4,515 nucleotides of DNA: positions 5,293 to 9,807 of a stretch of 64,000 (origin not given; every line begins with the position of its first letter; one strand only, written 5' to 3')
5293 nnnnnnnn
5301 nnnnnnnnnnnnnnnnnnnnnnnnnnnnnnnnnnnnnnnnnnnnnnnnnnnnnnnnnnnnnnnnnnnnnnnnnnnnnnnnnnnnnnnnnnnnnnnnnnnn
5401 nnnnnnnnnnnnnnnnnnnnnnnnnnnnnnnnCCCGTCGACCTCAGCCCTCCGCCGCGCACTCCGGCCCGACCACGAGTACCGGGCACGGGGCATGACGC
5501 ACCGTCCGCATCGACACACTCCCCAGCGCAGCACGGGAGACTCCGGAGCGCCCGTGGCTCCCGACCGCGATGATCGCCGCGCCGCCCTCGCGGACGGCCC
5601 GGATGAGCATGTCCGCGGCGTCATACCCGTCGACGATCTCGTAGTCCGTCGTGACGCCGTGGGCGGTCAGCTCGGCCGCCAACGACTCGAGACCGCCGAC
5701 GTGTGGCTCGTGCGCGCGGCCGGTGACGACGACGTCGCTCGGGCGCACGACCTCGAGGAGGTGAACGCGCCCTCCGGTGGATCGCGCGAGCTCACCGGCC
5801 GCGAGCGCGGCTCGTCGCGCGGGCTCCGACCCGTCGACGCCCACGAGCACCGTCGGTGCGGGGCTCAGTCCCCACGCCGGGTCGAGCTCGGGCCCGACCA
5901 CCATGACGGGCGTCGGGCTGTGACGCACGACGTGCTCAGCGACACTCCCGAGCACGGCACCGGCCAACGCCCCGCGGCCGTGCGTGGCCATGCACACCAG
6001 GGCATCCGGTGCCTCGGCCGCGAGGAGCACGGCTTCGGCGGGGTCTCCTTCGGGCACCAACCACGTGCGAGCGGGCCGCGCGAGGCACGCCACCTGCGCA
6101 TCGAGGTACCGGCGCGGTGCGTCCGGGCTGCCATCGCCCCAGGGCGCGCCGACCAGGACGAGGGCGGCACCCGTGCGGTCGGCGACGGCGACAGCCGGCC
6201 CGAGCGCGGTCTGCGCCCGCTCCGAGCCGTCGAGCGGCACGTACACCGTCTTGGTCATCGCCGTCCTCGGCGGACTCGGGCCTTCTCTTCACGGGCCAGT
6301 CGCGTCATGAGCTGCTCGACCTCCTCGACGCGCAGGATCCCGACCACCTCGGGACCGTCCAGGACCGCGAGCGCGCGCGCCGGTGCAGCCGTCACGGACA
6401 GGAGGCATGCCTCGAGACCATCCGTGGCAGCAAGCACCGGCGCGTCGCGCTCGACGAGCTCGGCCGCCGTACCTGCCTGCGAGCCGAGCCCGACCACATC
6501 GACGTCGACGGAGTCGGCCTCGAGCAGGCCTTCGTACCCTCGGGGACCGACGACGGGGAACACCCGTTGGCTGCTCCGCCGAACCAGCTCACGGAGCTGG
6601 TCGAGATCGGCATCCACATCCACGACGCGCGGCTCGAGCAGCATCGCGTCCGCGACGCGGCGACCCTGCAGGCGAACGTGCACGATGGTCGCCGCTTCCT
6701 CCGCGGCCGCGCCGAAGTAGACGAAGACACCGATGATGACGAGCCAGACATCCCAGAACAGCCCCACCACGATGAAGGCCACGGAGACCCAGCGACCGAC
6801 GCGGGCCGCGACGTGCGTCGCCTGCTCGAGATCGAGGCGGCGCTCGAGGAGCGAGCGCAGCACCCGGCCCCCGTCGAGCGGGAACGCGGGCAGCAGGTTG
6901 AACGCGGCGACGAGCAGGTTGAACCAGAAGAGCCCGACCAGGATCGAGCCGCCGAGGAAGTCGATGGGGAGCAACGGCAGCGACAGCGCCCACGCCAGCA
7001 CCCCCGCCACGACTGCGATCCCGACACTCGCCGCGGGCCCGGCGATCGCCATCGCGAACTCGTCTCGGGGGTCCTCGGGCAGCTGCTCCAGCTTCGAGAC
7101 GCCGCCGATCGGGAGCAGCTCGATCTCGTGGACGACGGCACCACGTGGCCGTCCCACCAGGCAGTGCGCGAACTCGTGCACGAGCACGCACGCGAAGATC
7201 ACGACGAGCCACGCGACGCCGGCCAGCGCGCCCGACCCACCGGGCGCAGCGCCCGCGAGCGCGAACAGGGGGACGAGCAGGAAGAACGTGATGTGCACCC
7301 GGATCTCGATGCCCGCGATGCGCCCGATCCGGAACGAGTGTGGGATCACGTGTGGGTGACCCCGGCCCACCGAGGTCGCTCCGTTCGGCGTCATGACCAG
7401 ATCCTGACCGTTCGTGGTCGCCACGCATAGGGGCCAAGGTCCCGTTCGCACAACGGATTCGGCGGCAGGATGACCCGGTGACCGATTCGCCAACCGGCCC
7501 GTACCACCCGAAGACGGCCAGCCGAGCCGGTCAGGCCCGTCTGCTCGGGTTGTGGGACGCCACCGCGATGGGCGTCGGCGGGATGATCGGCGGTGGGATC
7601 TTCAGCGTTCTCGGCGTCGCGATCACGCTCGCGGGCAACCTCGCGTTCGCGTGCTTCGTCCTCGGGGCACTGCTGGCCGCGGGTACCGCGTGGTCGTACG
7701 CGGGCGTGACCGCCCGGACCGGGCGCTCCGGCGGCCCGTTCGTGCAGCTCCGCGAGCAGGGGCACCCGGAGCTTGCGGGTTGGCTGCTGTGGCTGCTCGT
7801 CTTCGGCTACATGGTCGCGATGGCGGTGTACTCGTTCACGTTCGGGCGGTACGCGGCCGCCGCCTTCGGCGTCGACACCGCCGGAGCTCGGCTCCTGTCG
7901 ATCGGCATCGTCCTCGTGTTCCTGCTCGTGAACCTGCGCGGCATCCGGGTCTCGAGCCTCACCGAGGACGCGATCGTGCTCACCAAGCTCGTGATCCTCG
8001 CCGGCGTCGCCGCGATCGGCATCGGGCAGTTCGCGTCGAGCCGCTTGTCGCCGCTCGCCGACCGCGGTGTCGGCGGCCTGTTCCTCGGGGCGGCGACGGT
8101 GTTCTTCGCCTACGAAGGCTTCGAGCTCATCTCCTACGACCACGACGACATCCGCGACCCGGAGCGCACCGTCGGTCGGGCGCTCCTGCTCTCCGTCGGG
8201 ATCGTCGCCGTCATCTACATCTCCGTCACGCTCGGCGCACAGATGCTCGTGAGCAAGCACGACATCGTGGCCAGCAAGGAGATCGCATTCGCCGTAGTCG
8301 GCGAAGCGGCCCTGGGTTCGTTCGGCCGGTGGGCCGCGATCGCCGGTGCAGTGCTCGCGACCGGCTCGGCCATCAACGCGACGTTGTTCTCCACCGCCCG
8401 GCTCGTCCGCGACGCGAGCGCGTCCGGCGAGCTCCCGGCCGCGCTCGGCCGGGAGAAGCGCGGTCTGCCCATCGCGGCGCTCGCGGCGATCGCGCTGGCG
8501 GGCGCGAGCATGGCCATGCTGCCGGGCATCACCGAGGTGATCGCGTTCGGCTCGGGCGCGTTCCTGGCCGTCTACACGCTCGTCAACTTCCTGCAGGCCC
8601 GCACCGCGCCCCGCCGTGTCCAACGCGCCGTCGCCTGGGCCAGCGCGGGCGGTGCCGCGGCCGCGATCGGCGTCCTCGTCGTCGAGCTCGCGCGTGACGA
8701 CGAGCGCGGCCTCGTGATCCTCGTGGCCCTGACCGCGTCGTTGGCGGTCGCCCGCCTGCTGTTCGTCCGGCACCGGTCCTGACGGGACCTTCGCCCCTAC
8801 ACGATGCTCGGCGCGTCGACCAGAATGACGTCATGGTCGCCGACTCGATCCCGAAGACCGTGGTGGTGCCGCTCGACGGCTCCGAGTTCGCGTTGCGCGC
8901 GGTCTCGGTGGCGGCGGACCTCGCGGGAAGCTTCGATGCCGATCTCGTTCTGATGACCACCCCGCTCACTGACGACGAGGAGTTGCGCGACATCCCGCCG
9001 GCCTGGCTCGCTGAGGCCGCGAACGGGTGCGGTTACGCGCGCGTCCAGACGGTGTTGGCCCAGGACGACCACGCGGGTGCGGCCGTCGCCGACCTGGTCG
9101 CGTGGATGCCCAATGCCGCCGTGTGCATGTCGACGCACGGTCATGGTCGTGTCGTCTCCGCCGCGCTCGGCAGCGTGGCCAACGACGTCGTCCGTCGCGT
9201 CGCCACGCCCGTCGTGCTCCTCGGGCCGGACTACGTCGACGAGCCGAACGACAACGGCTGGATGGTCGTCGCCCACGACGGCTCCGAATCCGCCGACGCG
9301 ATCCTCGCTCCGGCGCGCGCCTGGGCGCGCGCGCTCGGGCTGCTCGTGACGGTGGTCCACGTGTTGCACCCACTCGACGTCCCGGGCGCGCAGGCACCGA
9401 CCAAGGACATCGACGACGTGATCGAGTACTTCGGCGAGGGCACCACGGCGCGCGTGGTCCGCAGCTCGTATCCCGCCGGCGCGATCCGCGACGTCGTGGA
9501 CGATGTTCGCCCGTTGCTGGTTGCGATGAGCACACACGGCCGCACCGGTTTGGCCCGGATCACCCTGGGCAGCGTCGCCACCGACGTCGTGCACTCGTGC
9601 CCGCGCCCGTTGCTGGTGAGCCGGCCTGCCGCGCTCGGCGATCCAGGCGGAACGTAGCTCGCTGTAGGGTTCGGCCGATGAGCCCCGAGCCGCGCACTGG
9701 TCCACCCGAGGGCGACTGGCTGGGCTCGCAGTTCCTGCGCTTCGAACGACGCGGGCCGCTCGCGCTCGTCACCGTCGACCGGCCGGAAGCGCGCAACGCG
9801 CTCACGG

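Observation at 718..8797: Four identically spaced GGGACC..CCCC boxes define a DevR/DosR-type regulon island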

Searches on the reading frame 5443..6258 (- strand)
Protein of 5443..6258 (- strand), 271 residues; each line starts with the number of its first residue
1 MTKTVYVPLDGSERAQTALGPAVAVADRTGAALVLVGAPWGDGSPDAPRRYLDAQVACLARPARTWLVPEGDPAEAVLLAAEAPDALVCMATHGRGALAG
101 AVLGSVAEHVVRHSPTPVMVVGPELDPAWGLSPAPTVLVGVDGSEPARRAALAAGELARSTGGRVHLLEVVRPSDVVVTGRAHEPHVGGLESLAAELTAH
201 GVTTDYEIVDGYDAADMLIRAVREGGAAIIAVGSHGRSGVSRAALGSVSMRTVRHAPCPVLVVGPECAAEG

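Call 6: search_protein_families(library=pfam, proteins=[window:5443-6258:-])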
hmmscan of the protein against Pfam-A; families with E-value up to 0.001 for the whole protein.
window:5443-6258:- (271 aa): 1 family
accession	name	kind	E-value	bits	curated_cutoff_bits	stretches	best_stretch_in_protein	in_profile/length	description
PF00582.32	Usp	-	3.3e-46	157.8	24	2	136-263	4-140/141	Universal stress protein family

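Call 35: search_solved_structures(query=window:5443-6258:-, max_evalue=0.00001)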
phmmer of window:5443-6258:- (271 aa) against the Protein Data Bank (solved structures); distinct sequences matched with E-value up to 0.00001: 7.
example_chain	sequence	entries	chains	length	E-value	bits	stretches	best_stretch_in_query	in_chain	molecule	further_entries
4wny_A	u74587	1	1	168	5e-14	55.7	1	136-264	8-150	Universal stress protein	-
3loq_A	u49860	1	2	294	1.4e-12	51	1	68-188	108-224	universal stress protein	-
1wjg_A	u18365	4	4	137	3.3e-11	46.5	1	1-121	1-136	probable ATP binding protein | Universal stress protein family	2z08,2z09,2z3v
2jax_A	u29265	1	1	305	3.6e-09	39.8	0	73-160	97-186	HYPOTHETICAL PROTEIN TB31.7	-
3cis_A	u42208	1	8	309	4.9e-09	39.4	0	73-160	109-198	Uncharacterized protein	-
3ab7_A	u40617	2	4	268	4.1e-08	36.3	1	58-262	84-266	Putative uncharacterized protein TTHA0350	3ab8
3hgm_A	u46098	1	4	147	9.5e-06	28.6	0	200-263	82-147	Universal Stress Protein TeaD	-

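Call 48: search_protein_families(library=ncbifam, proteins=[window:5443-6258:-], max_evalue=0.001)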
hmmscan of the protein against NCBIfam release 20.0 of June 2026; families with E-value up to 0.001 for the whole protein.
window:5443-6258:- (271 aa): 3 families
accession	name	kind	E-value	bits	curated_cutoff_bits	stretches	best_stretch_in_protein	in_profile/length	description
NF011581.0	PRK15005.1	equivalog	8.7e-10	38.9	166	0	68-121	90-143/144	universal stress protein UspF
NF008380.0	PRK11175.1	equivalog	9.4e-09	34.6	227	0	67-124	244-302/313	universal stress protein UspE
NF012000.0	PRK15456.1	equivalog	1.9e-05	24.7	189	0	221-263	100-141/142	universal stress protein UspG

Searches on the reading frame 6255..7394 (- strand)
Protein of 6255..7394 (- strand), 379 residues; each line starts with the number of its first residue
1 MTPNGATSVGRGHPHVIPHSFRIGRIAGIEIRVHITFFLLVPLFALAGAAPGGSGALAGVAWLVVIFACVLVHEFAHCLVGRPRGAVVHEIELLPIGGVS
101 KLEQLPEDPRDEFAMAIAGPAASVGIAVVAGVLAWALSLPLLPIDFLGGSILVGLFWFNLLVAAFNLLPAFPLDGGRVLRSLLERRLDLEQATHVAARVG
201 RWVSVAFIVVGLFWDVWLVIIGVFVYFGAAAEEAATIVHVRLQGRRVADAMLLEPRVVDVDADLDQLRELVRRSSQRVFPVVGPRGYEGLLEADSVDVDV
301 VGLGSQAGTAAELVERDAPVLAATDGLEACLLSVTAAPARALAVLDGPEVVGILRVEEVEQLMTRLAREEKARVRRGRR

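Call 6: search_protein_families(library=pfam, proteins=[window:6255-7394:-])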
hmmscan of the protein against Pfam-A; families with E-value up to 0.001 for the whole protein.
window:6255-7394:- (379 aa): 1 family
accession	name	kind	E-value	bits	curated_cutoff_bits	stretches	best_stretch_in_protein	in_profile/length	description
PF02163.28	Peptidase_M50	-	3.9e-21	75.8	27.2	2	151-205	162-219/221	Peptidase family M50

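Call 48: search_protein_families(library=ncbifam, proteins=[window:6255-7394:-], max_evalue=0.001)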
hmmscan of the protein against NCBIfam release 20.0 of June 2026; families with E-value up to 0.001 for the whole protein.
window:6255-7394:- (379 aa): 1 family
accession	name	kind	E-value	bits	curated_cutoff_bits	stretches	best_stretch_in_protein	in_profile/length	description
NF053603.1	HhpR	exception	1.1e-05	24.8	520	1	246-372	2-124/282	CBS domain-containing high hydrostatic pressure regulator HhpR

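Call 49: search_protein_families(library=pfam, proteins=[window:6255-7394:-], max_evalue=5)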
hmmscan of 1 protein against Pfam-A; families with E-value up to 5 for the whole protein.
window:6255-7394:- (379 aa): 3 families
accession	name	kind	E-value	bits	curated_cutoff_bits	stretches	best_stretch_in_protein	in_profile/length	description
PF02163.28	Peptidase_M50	-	3.9e-21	75.8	27.2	2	151-205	162-219/221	Peptidase family M50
PF00571.33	CBS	-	0.0055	17.5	24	1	247-291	1-46/57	CBS domain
PF17394.7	KleE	-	0.16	12.9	25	0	186-227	34-72/114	Uncharacterized KleE stable inheritance protein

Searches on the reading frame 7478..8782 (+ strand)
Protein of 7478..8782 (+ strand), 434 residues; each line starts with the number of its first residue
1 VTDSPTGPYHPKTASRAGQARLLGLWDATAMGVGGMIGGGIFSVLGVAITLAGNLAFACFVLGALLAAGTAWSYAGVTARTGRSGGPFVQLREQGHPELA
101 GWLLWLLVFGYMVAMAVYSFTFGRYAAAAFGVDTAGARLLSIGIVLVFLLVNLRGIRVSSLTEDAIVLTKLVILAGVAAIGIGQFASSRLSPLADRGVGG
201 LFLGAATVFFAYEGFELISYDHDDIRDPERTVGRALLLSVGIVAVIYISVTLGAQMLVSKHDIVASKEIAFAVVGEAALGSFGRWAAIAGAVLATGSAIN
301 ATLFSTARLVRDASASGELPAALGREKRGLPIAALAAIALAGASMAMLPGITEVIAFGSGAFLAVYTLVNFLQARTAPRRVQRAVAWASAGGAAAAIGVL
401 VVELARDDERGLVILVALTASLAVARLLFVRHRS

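Call 6: search_protein_families(library=pfam, proteins=[window:7478-8782:+])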
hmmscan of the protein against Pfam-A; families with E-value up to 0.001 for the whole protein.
window:7478-8782:+ (434 aa): 3 families
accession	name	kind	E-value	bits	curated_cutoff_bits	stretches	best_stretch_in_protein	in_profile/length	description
PF13520.12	AA_permease_2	-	6.5e-37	127.9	27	1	23-370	1-367/427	Amino acid permease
PF00324.27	AA_permease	-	2.6e-18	66.4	24.6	1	29-372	3-369/470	Amino acid permease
PF03845.19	Spore_permease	-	4e-06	26.4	23.4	1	33-254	12-230/321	Spore germination protein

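Call 48: search_protein_families(library=ncbifam, proteins=[window:7478-8782:+], max_evalue=0.001)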
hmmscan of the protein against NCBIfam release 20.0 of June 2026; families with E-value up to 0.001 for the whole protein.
window:7478-8782:+ (434 aa): 12 families
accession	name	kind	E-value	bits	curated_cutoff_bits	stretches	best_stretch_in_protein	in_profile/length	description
TIGR00909.1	2A0306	subfamily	6.2e-43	147.3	556.8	1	21-371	3-368/429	amino acid transporter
TIGR00911.1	2A0308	subfamily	1.2e-26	93.3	701.8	1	20-335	45-375/505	L-type amino acid transporter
NF053761.1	BrChAATpBcaP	equivalog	2.1e-26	93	690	1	17-358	18-377/460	branched-chain amino acid transporter BcaP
NF008245.0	PRK11021.1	equivalog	1.7e-16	60.2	284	1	22-380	7-370/419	L-methionine/branched-chain amino acid transporter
TIGR00906.1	2A0303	subfamily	4.5e-16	58.4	681.7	1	153-370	207-420/602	cationic amino acid transport permease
NF008466.1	PRK11357.1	equivalog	8.9e-14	51.2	800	1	20-301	7-300/446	fructoselysine/psicoselysine transporter FrlA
TIGR00905.1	2A0302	subfamily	1.1e-10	40.9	409.05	1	20-345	6-345/473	basic amino acid/polyamine antiporter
NF053662.1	Glu_GABA_anti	equivalog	2.6e-06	26.7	640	1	197-366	186-354/468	glutamate/gamma-aminobutyrate antiporter GadC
TIGR00913.1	2A0310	subfamily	9.1e-06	24.7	578.7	1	31-342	12-350/480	amino acid permease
NF007602.0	PRK10249.1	equivalog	5.1e-05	22.4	851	1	31-359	31-369/458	phenylalanine transporter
TIGR03813.2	Gln_GABA_anti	equivalog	0.00016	20.8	650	1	204-270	200-266/479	glutamine/gamma-aminobutyrate antiporter GadC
NF008272.0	PRK11049.1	equivalog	0.00061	18.9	732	0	31-369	31-375/470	D-serine/D-alanine/glycine transporter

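Call 63: find_related_loci(query=window:7478-8782:+, collection=metagenome_contigs, flank=3000)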
Query window:7478-8782:+ (434 aa) in metagenome_contigs; peptide patterns used: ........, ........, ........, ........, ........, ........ (x = any residue, [..] = any of these).
553 stretches matched a pattern; 43 encode a relative of the query (tblastn E <= 1e-3); 43 distinct loci.
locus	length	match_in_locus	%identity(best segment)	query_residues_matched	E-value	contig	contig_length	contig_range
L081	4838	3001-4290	68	1-432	1e-175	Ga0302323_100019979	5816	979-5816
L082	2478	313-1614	68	2-432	0e+0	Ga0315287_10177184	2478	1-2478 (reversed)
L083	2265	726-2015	66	1-432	2e-180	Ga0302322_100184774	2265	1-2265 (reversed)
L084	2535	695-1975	68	4-430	1e-175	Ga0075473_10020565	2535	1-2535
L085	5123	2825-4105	66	7-433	1e-166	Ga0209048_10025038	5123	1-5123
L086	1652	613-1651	89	1-346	1e-178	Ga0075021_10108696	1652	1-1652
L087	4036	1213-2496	67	7-434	2e-167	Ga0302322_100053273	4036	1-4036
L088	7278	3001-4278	68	8-433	3e-159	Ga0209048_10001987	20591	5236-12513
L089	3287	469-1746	64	6-431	2e-166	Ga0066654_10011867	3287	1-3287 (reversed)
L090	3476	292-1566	68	9-433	1e-163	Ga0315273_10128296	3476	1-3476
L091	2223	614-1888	68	9-433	7e-168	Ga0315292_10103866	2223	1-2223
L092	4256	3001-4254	69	9-426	1e-157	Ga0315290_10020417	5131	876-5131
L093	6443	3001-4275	65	8-432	7e-154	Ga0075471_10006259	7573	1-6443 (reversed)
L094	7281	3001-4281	63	6-432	1e-151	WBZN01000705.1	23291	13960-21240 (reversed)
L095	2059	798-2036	66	4-416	3e-156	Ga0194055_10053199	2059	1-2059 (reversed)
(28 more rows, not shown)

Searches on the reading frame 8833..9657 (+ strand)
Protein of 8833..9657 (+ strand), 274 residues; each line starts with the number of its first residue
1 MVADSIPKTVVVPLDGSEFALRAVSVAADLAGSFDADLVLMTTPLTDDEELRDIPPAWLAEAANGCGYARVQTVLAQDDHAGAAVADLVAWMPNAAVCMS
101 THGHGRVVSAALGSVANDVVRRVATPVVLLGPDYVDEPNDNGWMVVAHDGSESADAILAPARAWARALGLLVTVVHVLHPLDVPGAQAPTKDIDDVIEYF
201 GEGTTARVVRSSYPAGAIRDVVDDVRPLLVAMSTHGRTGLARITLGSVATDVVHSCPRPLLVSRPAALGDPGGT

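Call 6: search_protein_families(library=pfam, proteins=[window:8833-9657:+])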
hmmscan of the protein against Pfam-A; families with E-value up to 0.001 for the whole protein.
window:8833-9657:+ (274 aa): 1 family
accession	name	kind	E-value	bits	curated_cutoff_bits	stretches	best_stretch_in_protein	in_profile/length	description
PF00582.32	Usp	-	1.8e-25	90.6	24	2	144-264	5-141/141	Universal stress protein family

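Call 48: search_protein_families(library=ncbifam, proteins=[window:8833-9657:+], max_evalue=0.001)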
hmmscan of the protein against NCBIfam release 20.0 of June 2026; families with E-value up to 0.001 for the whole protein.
window:8833-9657:+ (274 aa): 1 family
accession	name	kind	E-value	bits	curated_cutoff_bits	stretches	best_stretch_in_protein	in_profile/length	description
NF008380.0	PRK11175.1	equivalog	4.7e-05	22.5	227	0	203-266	239-302/313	universal stress protein UspE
